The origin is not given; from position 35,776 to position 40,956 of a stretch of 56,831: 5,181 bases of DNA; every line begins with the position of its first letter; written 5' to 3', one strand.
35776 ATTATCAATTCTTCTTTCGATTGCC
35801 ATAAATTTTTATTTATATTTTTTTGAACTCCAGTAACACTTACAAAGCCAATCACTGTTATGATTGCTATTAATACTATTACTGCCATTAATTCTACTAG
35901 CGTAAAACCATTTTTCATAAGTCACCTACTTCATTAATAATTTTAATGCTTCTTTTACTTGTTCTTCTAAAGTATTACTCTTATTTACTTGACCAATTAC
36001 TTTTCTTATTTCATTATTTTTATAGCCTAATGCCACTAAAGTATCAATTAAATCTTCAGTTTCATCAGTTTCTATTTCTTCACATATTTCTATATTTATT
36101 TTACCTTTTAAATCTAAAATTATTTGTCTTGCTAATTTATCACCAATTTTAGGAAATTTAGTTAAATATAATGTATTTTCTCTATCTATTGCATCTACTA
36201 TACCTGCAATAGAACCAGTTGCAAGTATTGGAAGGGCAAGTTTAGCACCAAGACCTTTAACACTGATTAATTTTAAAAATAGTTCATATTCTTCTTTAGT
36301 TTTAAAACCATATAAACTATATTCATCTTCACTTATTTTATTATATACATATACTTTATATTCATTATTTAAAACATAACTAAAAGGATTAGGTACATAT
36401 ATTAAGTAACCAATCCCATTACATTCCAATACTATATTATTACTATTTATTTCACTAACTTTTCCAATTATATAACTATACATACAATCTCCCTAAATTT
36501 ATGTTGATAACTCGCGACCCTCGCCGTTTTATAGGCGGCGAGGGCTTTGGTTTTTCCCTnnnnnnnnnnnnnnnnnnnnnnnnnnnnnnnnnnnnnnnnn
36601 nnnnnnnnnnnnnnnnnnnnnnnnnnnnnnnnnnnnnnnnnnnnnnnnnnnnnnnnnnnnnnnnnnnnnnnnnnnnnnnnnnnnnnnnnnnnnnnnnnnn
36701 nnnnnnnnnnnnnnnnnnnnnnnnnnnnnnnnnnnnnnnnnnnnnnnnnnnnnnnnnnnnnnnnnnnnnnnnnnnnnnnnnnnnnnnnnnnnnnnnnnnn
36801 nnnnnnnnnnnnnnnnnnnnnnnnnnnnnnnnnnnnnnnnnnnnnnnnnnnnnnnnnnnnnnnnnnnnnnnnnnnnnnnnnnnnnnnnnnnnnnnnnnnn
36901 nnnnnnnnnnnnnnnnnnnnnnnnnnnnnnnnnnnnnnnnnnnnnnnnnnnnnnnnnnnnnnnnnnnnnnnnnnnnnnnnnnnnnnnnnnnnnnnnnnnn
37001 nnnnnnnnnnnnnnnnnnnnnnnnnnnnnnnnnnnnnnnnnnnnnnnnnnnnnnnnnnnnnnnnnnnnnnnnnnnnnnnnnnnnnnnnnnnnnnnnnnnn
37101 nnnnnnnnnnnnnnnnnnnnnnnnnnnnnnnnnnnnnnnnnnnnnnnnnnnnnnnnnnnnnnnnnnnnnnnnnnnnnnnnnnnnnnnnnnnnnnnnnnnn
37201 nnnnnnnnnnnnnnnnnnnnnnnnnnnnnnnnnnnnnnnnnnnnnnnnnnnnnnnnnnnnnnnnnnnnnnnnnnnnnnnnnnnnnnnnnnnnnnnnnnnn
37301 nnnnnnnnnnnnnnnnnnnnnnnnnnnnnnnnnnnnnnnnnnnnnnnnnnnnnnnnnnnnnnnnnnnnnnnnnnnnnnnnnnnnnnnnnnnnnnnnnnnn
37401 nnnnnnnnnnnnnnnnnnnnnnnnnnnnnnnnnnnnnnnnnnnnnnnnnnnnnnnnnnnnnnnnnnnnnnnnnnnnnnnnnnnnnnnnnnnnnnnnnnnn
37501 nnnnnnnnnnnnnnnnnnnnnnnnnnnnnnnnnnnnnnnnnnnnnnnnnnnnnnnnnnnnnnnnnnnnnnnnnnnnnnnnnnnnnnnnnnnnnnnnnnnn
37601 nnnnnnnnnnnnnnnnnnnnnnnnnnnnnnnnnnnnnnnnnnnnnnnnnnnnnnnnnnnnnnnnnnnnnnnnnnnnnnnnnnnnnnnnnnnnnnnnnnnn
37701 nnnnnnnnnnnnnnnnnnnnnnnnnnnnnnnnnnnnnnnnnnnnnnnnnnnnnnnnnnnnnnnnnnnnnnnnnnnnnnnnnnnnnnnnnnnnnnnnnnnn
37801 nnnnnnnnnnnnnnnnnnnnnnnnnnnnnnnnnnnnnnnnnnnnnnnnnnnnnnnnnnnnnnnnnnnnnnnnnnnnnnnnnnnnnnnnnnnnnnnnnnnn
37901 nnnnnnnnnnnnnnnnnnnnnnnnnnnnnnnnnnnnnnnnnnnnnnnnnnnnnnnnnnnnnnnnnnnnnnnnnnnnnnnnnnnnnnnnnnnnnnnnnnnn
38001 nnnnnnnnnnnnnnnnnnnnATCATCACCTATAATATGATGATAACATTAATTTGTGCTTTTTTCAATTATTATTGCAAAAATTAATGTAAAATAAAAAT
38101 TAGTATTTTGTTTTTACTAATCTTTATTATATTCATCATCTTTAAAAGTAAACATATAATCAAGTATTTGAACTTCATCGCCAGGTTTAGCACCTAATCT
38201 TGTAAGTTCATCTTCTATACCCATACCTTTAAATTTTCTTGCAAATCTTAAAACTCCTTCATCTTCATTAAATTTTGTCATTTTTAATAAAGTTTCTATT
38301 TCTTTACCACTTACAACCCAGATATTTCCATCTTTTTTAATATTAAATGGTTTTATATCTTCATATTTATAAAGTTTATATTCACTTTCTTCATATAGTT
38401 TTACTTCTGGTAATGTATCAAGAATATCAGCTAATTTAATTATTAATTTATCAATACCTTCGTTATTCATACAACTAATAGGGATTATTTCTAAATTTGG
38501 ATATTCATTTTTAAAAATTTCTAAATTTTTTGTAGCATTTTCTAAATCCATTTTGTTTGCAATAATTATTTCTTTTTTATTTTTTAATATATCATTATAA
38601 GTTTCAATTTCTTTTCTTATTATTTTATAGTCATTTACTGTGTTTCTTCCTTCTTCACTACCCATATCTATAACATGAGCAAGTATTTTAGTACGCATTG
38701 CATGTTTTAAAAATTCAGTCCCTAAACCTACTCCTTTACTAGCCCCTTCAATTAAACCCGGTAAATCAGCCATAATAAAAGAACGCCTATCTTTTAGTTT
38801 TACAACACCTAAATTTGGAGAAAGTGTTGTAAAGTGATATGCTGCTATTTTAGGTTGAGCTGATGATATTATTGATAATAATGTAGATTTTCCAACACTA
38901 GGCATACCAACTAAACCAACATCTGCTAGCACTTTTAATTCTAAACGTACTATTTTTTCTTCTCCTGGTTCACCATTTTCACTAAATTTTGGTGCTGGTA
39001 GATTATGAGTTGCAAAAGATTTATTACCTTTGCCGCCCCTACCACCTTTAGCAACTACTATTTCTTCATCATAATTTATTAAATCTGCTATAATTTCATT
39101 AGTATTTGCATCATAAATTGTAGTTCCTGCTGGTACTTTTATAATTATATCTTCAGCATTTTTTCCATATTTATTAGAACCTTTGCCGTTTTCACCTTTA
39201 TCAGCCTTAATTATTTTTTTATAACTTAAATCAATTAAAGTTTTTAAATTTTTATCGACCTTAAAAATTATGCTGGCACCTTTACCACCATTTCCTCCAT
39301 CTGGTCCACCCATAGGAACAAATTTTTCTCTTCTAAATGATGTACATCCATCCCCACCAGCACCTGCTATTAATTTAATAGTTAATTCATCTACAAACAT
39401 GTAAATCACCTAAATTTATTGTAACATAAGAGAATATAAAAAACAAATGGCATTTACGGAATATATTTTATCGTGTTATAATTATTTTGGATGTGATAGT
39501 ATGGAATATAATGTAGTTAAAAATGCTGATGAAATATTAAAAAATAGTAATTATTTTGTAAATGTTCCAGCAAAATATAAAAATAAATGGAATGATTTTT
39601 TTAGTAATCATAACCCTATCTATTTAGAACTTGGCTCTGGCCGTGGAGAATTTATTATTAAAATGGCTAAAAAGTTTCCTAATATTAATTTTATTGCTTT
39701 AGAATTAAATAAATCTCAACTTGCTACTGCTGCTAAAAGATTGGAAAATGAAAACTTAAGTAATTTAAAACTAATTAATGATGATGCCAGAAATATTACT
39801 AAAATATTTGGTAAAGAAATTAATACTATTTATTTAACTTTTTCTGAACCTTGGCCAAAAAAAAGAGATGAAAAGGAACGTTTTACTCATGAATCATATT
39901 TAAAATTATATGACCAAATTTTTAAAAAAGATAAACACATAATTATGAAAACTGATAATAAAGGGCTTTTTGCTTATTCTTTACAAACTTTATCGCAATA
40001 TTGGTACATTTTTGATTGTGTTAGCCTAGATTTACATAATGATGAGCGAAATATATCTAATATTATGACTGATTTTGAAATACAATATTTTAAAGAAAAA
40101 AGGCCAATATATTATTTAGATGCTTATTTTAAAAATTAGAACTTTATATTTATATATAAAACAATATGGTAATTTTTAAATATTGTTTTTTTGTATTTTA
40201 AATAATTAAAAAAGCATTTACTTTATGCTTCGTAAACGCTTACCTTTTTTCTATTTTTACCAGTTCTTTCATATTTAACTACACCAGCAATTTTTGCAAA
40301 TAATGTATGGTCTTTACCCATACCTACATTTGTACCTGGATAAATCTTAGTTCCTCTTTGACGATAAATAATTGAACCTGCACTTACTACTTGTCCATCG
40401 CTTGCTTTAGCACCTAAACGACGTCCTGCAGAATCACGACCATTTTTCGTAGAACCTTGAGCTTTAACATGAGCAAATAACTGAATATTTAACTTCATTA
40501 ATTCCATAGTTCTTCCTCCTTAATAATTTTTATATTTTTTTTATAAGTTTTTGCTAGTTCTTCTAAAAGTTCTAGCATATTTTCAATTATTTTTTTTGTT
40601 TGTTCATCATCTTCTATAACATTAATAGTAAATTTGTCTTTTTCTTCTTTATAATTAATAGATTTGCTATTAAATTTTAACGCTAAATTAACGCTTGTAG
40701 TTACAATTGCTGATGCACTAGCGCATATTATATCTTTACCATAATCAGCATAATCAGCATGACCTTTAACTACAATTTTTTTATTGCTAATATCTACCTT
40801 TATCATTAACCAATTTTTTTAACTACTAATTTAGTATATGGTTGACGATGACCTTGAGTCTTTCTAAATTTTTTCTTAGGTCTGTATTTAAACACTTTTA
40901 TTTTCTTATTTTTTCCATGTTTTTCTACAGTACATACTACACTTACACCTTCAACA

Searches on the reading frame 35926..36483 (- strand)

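Call 31: search_protein_families(library=pfam, proteins=[window:35926-36483:-], max_evalue=0.00001)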
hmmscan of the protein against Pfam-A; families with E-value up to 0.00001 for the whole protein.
window:35926-36483:- (185 aa): 3 families
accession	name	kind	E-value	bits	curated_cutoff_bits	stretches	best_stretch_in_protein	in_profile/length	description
PF01330.27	RuvA_N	-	4.7e-17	62.3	23.6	1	1-59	1-61/61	RuvA N terminal domain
PF07499.19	RuvA_C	-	1e-12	48.8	24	1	141-184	2-47/47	RuvA, C-terminal domain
PF14520.12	HHH_5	-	2.9e-10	40.9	27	1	69-126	1-56/57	Helix-hairpin-helix domain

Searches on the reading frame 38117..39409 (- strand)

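Call 31: search_protein_families(library=pfam, proteins=[window:38117-39409:-], max_evalue=0.00001)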
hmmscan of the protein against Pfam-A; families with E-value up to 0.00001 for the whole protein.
window:38117-39409:- (430 aa): 4 families
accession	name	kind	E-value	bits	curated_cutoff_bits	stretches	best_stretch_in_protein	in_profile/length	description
PF01018.28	GTP1_OBG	-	5.7e-61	205.1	27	1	6-160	1-155/155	GTP1/OBG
PF01926.29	MMR_HSR1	-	1.4e-22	80.3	21.9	1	163-286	1-113/113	50S ribosome-binding GTPase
PF09269.16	DUF1967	-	5.3e-22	78.1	27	1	355-422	1-70/70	Domain of unknown function (DUF1967)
PF02421.24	FeoB_N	-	6.8e-08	32.6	27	1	164-323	3-153/156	Ferrous iron transport protein B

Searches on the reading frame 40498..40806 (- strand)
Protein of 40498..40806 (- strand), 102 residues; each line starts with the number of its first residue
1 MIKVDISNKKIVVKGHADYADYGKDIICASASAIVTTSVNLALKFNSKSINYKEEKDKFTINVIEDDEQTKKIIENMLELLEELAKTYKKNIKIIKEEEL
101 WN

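Call 31: search_protein_families(library=pfam, proteins=[window:40498-40806:-], max_evalue=0.00001)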
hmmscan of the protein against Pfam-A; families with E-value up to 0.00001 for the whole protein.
window:40498-40806:- (102 aa): 1 family
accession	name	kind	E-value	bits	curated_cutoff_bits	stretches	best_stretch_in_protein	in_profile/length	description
PF04327.17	Peptidase_Prp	-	9.5e-19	67.9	27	1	1-93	1-90/90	Cysteine protease Prp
